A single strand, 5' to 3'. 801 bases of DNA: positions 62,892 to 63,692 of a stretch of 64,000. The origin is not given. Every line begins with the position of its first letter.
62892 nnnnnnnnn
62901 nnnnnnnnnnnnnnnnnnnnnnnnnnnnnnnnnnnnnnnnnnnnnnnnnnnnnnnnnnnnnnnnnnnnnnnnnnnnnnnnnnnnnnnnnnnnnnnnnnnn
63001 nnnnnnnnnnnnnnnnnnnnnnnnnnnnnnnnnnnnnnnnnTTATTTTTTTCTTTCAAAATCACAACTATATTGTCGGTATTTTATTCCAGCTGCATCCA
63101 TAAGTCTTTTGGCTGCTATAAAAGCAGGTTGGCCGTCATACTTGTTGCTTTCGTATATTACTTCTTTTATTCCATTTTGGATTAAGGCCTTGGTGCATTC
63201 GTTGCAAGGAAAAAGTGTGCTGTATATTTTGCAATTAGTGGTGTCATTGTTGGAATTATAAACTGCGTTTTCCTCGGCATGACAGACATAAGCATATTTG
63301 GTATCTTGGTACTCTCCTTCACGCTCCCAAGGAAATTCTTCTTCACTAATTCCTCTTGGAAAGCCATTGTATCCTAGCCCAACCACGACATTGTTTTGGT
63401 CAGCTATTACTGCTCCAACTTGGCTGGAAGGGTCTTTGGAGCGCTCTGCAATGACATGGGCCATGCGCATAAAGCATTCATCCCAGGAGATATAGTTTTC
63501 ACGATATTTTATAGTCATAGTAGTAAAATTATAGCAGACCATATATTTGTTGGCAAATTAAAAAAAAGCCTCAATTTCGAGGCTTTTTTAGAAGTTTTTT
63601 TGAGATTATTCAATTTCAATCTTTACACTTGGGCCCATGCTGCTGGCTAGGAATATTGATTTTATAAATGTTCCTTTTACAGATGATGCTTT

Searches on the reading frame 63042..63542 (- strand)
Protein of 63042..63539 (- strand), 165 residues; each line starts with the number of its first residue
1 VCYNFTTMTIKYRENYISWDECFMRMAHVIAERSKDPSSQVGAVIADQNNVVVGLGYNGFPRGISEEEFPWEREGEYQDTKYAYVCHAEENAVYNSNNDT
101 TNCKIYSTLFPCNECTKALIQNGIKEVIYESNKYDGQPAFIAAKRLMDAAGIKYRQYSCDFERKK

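Call 67: find_encoding_contigs(protein=window:63042-63539:-, flank=10000, max_places=2)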
Protein window:63042-63539:- (165 aa): no gene with exactly this product is on record in the collection.
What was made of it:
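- Tried and rejected: One look-up was wasted on a mis-set coordinate (call 67).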

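Call 68: find_encoding_contigs(protein=window:63045-63542:-, flank=10000, max_places=2)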
Protein window:63045-63542:- (166 aa): 3 contigs read that carry it; 2 places shown.
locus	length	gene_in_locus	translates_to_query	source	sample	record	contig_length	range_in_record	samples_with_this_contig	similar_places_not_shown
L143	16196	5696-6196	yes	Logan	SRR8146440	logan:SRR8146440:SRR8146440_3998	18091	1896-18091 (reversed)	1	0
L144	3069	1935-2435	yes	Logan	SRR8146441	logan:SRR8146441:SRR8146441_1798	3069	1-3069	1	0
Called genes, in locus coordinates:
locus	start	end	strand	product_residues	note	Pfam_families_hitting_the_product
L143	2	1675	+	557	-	?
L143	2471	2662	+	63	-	PF00584:SecE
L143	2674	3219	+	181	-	PF02357:NusG, PF00467:KOW (weak)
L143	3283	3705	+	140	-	PF03946:Ribosomal_L11_N, PF00298:Ribosomal_L11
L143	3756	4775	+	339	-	PF00056:Ldh_1_N, PF02866:Ldh_1_C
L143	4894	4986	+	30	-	-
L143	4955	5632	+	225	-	PF00687:Ribosomal_L1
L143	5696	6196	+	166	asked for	PF00383:dCMP_cyt_deam_1, PF14437:MafB19-deam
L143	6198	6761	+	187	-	PF01121:CoaE (faint), PF13238:AAA_18, PF13207:AAA_17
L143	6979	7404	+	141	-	PF00692:dUTPase, PF22769:DCD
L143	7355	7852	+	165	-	-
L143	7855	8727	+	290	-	PF00303:Thymidylat_synt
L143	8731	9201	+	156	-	PF00186:DHFR_1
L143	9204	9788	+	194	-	PF02223:Thymidylate_kin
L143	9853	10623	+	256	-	-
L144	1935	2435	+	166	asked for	PF00383:dCMP_cyt_deam_1, PF14437:MafB19-deam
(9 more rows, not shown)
